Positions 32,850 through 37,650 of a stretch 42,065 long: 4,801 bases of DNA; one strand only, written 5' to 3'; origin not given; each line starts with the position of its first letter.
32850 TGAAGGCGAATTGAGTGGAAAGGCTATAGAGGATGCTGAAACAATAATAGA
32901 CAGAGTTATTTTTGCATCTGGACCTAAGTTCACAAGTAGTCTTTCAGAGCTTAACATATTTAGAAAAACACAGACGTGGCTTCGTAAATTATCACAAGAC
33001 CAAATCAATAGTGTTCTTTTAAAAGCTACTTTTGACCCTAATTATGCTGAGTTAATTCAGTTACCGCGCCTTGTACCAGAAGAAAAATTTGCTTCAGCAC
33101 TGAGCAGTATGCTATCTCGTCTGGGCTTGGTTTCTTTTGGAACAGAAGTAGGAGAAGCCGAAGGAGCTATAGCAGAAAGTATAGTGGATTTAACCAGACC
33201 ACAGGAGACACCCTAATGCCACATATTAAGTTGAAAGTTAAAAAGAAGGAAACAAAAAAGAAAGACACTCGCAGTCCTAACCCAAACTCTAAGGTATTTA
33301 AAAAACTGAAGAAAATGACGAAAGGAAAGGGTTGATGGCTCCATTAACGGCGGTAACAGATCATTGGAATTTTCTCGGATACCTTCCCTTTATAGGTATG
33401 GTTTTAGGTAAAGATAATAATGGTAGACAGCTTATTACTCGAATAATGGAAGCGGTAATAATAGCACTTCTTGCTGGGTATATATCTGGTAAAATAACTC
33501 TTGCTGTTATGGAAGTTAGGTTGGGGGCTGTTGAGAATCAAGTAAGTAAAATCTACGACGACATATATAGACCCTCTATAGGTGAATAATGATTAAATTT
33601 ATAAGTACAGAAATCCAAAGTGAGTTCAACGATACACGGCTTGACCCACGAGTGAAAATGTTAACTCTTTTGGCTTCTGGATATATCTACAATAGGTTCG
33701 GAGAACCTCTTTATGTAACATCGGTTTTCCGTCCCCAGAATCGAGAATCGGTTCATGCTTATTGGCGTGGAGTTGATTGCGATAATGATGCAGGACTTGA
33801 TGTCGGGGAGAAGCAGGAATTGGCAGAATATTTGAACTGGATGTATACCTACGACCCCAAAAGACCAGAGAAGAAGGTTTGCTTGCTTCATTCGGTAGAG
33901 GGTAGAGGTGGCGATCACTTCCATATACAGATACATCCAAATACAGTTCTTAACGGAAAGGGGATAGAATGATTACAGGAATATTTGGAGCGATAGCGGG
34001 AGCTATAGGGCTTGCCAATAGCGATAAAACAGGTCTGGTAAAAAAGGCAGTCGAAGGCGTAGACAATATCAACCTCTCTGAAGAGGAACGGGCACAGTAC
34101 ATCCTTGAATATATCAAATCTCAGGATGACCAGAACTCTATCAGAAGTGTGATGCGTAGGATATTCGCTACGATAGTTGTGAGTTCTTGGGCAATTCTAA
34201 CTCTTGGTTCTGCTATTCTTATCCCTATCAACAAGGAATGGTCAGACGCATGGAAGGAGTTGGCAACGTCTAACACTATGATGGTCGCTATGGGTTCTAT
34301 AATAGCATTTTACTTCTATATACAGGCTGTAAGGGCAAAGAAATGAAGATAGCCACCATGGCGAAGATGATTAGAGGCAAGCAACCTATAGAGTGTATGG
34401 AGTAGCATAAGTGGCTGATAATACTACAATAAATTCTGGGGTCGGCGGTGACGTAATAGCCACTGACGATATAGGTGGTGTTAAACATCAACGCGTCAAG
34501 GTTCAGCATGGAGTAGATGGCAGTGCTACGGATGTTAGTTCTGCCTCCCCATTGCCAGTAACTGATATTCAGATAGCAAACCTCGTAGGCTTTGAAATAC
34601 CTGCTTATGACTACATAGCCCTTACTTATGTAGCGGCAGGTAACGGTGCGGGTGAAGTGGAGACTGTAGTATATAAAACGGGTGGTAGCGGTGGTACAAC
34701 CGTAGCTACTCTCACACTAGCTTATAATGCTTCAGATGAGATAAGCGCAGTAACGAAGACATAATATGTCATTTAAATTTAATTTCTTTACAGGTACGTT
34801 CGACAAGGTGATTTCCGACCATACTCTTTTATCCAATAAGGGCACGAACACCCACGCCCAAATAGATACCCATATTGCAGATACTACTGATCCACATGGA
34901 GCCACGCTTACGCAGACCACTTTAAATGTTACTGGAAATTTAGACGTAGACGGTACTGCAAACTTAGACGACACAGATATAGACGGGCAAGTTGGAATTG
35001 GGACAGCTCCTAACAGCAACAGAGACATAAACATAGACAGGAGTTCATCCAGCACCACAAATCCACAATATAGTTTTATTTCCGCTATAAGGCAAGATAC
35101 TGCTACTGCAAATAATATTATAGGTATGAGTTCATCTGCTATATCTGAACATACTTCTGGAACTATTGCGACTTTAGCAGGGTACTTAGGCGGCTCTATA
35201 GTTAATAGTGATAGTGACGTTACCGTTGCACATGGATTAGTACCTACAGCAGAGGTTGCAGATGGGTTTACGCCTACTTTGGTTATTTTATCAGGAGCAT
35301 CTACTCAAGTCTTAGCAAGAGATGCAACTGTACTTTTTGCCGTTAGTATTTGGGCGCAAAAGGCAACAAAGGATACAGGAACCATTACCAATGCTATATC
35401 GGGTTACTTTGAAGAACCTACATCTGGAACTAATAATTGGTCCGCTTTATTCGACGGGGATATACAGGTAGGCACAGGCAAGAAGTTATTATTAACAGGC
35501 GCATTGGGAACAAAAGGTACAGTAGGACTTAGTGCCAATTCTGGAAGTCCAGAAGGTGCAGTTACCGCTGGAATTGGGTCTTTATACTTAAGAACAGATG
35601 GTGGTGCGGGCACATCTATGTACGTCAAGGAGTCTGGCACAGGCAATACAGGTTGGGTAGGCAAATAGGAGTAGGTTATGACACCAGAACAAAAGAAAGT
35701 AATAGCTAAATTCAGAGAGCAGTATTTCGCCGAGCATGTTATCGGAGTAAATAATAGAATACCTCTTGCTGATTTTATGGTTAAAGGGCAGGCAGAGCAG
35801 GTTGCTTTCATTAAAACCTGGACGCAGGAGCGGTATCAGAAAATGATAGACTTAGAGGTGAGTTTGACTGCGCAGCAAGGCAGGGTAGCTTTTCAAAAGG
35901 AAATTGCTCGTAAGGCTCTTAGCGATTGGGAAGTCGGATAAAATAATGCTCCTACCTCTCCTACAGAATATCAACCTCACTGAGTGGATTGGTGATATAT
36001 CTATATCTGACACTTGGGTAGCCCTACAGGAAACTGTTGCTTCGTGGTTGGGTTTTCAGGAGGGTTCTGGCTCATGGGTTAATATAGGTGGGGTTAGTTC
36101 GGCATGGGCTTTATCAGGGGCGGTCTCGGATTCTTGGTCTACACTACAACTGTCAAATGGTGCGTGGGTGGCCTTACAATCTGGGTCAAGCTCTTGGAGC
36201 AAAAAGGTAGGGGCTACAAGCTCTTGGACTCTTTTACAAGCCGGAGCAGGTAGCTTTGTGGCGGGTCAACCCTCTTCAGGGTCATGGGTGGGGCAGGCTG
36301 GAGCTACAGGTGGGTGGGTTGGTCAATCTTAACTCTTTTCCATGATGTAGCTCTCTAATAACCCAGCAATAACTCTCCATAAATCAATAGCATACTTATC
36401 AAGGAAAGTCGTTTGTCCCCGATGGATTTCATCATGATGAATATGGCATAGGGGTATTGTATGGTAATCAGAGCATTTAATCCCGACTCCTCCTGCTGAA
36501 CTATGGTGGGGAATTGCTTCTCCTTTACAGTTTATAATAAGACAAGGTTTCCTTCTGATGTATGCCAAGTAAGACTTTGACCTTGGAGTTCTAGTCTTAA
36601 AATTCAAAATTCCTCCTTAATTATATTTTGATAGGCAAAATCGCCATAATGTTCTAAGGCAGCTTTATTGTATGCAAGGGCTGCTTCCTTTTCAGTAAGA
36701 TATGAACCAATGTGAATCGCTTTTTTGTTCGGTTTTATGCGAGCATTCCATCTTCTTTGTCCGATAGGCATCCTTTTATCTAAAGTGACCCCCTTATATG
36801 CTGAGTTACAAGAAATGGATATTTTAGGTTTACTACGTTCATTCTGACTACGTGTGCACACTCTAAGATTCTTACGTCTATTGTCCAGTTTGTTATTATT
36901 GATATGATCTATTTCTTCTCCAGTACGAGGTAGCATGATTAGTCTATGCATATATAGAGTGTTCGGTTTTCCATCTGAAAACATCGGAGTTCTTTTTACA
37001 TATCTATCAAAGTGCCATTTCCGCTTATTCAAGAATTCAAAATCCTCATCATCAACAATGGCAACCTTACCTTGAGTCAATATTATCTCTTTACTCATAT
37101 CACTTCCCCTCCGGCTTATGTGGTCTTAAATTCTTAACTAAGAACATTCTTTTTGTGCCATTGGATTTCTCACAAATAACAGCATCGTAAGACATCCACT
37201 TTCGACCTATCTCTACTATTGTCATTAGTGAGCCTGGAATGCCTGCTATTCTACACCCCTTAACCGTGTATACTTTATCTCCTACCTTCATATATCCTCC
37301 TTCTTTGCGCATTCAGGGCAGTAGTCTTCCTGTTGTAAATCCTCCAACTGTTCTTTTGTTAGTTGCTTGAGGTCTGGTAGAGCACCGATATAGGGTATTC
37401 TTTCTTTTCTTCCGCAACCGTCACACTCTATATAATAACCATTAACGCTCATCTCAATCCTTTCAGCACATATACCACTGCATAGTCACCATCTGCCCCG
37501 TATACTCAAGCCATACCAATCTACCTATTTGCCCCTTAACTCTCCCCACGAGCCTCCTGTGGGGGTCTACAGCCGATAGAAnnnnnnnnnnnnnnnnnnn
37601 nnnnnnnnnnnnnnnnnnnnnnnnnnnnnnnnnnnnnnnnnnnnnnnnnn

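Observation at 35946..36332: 128-aa protein with a strict 10-residue tryptophan periodicity at the end of the tail-fibre module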

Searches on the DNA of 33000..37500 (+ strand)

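Call 9: search_dna_similar(query=window:33000-37500:+, collection=phages, mode=near)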
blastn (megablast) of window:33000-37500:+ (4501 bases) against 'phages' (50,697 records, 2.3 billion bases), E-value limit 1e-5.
No match.

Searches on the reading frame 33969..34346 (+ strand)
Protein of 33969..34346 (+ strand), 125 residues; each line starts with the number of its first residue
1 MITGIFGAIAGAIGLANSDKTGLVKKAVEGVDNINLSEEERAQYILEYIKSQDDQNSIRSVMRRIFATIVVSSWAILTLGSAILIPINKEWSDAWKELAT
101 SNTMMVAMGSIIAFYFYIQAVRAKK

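Call 7: search_protein_families(library=pfam, proteins=[window:33969-34346:+], max_evalue=0.1)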
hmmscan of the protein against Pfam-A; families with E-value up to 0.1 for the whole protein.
window:33969-34346:+ (125 aa): 4 families
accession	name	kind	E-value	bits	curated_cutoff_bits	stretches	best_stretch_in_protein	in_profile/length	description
PF10320.15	7TM_GPCR_Srsx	-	0.0036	17.2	24.1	1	44-120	168-243/257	Serpentine type 7TM GPCR chemoreceptor Srsx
PF05152.18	DUF705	-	0.0074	16.3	20.4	1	27-92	46-113/304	Protein of unknown function (DUF705)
PF17369.7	DUF5391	-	0.014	16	25.7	1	62-117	12-61/135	Family of unknown function (DUF5391)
PF19793.4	DUF6277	-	0.061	14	32.8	0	5-68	7-68/117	Family of unknown function (DUF6277)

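Call 8: search_protein_families(library=phrogs, proteins=[window:33969-34346:+], max_evalue=0.01)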
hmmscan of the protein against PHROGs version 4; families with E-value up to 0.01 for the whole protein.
window:33969-34346:+ (125 aa): 1 family
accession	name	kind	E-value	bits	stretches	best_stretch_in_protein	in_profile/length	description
phrog_9646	-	unknown function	1.9e-07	32.1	1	22-121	12-119/130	-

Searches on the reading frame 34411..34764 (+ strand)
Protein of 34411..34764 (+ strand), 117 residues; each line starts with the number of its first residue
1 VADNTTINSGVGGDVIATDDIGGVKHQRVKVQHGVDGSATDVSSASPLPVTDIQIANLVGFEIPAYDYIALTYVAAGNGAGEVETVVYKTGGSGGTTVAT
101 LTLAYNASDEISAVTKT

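Call 7: search_protein_families(library=pfam, proteins=[window:34411-34764:+], max_evalue=0.1)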
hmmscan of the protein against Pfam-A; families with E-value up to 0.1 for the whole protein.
window:34411-34764:+ (117 aa): 0 families

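Call 8: search_protein_families(library=phrogs, proteins=[window:34411-34764:+], max_evalue=0.01)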
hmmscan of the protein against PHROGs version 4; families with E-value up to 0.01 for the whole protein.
window:34411-34764:+ (117 aa): 2 families
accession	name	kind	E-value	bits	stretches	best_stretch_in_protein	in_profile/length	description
phrog_26903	-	unknown function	1e-10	42.4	1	58-110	6-54/62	-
phrog_11238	-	unknown function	0.004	17.6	1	59-109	123-173/222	-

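Call 89: search_protein_families(library=pfam, proteins=[window:34411-34764:+], max_evalue=1)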
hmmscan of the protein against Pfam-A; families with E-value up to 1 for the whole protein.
window:34411-34764:+ (117 aa): 0 families

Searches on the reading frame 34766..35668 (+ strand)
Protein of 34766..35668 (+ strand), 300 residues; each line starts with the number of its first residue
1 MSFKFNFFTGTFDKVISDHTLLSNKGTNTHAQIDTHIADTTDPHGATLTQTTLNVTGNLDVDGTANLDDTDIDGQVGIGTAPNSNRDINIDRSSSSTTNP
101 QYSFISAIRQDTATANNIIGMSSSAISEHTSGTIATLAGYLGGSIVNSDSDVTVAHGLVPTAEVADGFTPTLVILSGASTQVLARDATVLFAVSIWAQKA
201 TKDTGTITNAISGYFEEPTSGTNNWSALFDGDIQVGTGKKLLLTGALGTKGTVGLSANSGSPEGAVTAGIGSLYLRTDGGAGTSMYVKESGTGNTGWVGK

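Call 7: search_protein_families(library=pfam, proteins=[window:34766-35668:+], max_evalue=0.1)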
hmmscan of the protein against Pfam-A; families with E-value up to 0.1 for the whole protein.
window:34766-35668:+ (300 aa): 1 family
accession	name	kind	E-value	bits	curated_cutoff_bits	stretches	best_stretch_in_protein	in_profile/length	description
PF10755.14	DUF2585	-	0.011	15.9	25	1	114-191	71-147/164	Protein of unknown function (DUF2585)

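Call 8: search_protein_families(library=phrogs, proteins=[window:34766-35668:+], max_evalue=0.01)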
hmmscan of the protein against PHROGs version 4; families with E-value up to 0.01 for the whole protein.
window:34766-35668:+ (300 aa): 2 families
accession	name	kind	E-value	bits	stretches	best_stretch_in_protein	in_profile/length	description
phrog_16355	-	unknown function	1.3e-05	25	1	252-299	755-798/799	-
phrog_21909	-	unknown function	2.8e-05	24.9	1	259-298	112-151/294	-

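Call 81: search_solved_structures(query=window:34766-35668:+, max_evalue=1, show_alignments=2)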
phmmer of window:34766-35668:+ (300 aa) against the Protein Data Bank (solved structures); distinct sequences matched with E-value up to 1: 1.
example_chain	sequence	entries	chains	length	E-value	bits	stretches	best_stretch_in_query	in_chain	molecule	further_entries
3lh2_S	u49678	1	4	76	0.3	13.7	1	134-185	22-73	4E10_1VI7A_S0_002_N (T88)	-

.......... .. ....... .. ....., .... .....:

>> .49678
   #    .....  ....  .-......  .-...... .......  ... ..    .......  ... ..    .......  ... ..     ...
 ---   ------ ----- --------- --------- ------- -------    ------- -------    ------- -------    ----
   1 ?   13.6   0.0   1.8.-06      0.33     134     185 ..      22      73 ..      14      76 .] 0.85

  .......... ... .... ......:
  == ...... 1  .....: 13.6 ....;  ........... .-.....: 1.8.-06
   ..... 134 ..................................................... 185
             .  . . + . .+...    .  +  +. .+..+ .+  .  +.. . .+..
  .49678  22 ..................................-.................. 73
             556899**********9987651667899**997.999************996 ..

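Call 82: find_homologous_proteins(query=window:34766-35668:+, max_evalue=0.001)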
Query window:34766-35668:+ (300 aa): 1421 proteins with E <= 0.001 among 5767 candidates; the best 120 are listed.
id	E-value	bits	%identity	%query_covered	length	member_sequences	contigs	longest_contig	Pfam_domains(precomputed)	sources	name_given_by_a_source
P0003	1.0e-185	634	100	100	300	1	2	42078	-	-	-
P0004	9.5e-37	145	68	15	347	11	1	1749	-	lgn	-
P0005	1.2e-28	119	41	78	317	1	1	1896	-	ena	-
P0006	8.9e-23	99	67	15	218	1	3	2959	-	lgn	-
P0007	8.5e-21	93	69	16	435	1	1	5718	-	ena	-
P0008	3.7e-20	91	65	18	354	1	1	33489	-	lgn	-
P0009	1.3e-19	89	60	17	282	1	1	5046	-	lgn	-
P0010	5.2e-18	84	81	12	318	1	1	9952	-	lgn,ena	-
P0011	2.0e-15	75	40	28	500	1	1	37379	-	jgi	jgi:hypothetical protein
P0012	7.8e-15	73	68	15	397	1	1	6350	PF26209.2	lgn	-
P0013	8.7e-15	73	80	18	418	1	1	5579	-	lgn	-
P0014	1.2e-14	73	63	24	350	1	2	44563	-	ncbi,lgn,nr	ncbi:MAG TPA: hypothetical protein VK465_08720 [Fibrobacteria bacterium]|nr:hypothetical protein [Fi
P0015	3.6e-14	71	60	22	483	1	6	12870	-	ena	-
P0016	9.0e-14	70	70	19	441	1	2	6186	PF12708.13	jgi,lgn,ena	jgi:hypothetical protein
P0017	9.4e-14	70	86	14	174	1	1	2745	-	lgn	-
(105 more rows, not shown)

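Call 83: find_encoding_contigs(protein=P0003, flank=4000, max_places=6)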
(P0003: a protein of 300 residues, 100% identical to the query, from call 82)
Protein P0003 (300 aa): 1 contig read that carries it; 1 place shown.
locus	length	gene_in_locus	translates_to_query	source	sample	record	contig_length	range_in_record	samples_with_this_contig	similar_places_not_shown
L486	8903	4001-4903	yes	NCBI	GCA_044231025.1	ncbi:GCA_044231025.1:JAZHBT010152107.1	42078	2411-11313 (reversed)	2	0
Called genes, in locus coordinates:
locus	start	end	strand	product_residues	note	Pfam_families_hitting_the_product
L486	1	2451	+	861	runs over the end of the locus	-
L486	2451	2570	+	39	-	-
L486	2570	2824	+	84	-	-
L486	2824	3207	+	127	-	-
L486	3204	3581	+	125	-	-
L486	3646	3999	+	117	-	-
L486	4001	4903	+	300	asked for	-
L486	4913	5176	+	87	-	-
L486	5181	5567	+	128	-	-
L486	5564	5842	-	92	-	PF06147:DUF968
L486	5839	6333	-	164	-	PF13392:HNH_3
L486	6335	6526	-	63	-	-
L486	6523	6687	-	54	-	-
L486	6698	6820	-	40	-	-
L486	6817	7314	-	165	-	PF05866:RusA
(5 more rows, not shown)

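Call 84: find_encoding_contigs(protein=P0005, flank=3000, max_places=4)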
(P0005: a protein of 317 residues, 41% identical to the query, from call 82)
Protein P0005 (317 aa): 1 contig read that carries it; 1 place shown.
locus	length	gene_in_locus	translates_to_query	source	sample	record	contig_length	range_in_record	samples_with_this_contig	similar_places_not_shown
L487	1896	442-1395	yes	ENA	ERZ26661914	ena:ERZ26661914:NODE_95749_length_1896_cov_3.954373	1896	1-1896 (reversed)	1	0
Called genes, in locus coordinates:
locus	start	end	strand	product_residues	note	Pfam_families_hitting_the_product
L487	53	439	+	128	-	-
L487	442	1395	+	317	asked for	-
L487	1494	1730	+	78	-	-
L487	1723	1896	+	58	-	?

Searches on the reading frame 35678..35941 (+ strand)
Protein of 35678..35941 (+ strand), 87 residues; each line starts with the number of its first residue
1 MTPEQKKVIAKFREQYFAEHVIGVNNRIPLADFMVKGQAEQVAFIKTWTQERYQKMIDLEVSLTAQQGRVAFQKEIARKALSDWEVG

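Call 7: search_protein_families(library=pfam, proteins=[window:35678-35941:+], max_evalue=0.1)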
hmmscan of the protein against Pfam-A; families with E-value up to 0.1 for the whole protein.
window:35678-35941:+ (87 aa): 1 family
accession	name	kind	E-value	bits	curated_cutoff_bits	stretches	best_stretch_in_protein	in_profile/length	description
PF10234.14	Cluap1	-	0.015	15.2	25.8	1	22-79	3-59/268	Clusterin-associated protein-1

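Call 8: search_protein_families(library=phrogs, proteins=[window:35678-35941:+], max_evalue=0.01)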
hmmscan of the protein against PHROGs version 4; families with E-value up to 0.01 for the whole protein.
window:35678-35941:+ (87 aa): 0 families

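Call 29: find_related_loci(query=window:35678-35941:+, collection=viral_contigs, flank=6000)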
Query window:35678-35941:+ (87 aa) in viral_contigs; peptide patterns used: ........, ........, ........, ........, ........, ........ (x = any residue, [..] = any of these).
23 stretches matched a pattern, but none encodes a relative of the query by tblastn (E <= 1e-3).

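Call 89: search_protein_families(library=pfam, proteins=[window:35678-35941:+], max_evalue=1)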
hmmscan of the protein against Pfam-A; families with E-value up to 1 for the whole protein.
window:35678-35941:+ (87 aa): 1 family
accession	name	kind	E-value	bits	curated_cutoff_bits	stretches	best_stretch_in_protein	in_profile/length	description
PF10234.14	Cluap1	-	0.015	15.2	25.8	1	22-79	3-59/268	Clusterin-associated protein-1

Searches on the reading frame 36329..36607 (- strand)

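Call 7: search_protein_families(library=pfam, proteins=[window:36329-36607:-], max_evalue=0.1)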
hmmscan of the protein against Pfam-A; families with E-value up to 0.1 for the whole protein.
window:36329-36607:- (92 aa): 2 families
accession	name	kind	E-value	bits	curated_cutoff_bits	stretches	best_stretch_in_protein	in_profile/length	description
PF06147.18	DUF968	-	6e-13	49.6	27.8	1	4-78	83-159/171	Protein of unknown function (DUF968)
PF16784.11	HNHc_6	-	0.0076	16.3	26.6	1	17-75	123-187/204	Putative HNHc nuclease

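Call 8: search_protein_families(library=phrogs, proteins=[window:36329-36607:-], max_evalue=0.01)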
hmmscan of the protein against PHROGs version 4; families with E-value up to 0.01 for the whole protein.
window:36329-36607:- (92 aa): 6 families
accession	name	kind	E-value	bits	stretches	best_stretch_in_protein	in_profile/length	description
phrog_96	-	DNA, RNA and nucleotide metabolism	2.9e-12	47.6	1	4-76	243-317/334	HNH endonuclease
phrog_1588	-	unknown function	3.2e-11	44.1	1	1-76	18-103/132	-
phrog_131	-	DNA, RNA and nucleotide metabolism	7.4e-08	33.6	1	7-75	28-105/131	HNH endonuclease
phrog_23141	-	unknown function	1.7e-07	32.1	1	34-76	9-54/71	-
phrog_398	-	unknown function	2.1e-05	25.3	1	13-76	139-208/225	-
phrog_18962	-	unknown function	0.00013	22.8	1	7-74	51-117/166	-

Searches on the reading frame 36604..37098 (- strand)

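Call 7: search_protein_families(library=pfam, proteins=[window:36604-37098:-], max_evalue=0.1)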
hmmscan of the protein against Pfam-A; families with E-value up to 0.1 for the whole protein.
window:36604-37098:- (164 aa): 2 families
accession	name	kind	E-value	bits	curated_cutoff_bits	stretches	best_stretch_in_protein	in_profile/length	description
PF13392.12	HNH_3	-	7.9e-10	38.7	24.8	1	57-88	16-46/46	HNH endonuclease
PF00847.26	AP2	-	0.00059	20.5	33.3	1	100-149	2-50/54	AP2 domain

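Call 8: search_protein_families(library=phrogs, proteins=[window:36604-37098:-], max_evalue=0.01)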
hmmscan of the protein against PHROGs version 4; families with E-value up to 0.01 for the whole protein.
window:36604-37098:- (164 aa): 17 families
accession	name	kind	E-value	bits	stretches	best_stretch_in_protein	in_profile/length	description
phrog_99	-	DNA, RNA and nucleotide metabolism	4.6e-37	129.6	1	44-162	154-271/383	HNH endonuclease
phrog_4578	-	DNA, RNA and nucleotide metabolism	4.2e-18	66.5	1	59-159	28-123/130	HNH endonuclease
phrog_3593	-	DNA, RNA and nucleotide metabolism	3.1e-13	50.9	1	59-152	109-198/210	HNH endonuclease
phrog_374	-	DNA, RNA and nucleotide metabolism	4.6e-13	49.8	1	15-158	301-414/617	HNH endonuclease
phrog_36769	-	unknown function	7e-12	46.4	1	41-148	235-345/367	-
phrog_59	-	DNA, RNA and nucleotide metabolism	9.1e-10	39.5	1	41-89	183-234/423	HNH endonuclease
phrog_959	-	DNA, RNA and nucleotide metabolism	1.4e-07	32.3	1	41-96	51-112/138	HNH endonuclease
phrog_953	-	DNA, RNA and nucleotide metabolism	5.7e-07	30.2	1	101-155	315-366/420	HNH endonuclease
phrog_10730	-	DNA, RNA and nucleotide metabolism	4.9e-06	27.4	1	48-107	93-159/234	HNH endonuclease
phrog_13470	-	DNA, RNA and nucleotide metabolism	7.3e-05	24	1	94-151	90-142/152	HNH endonuclease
phrog_1492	-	DNA, RNA and nucleotide metabolism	0.00083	19.6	1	46-88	110-157/414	HNH endonuclease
phrog_24751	-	DNA, RNA and nucleotide metabolism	0.0014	19.9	1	108-147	14-52/65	HNH endonuclease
phrog_7545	-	DNA, RNA and nucleotide metabolism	0.0015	19.8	1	37-86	73-129/160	HNH endonuclease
phrog_4590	-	unknown function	0.0057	18.1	1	59-88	49-80/100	-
phrog_21964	-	DNA, RNA and nucleotide metabolism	0.0096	16.5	0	43-85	159-207/244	HNH endonuclease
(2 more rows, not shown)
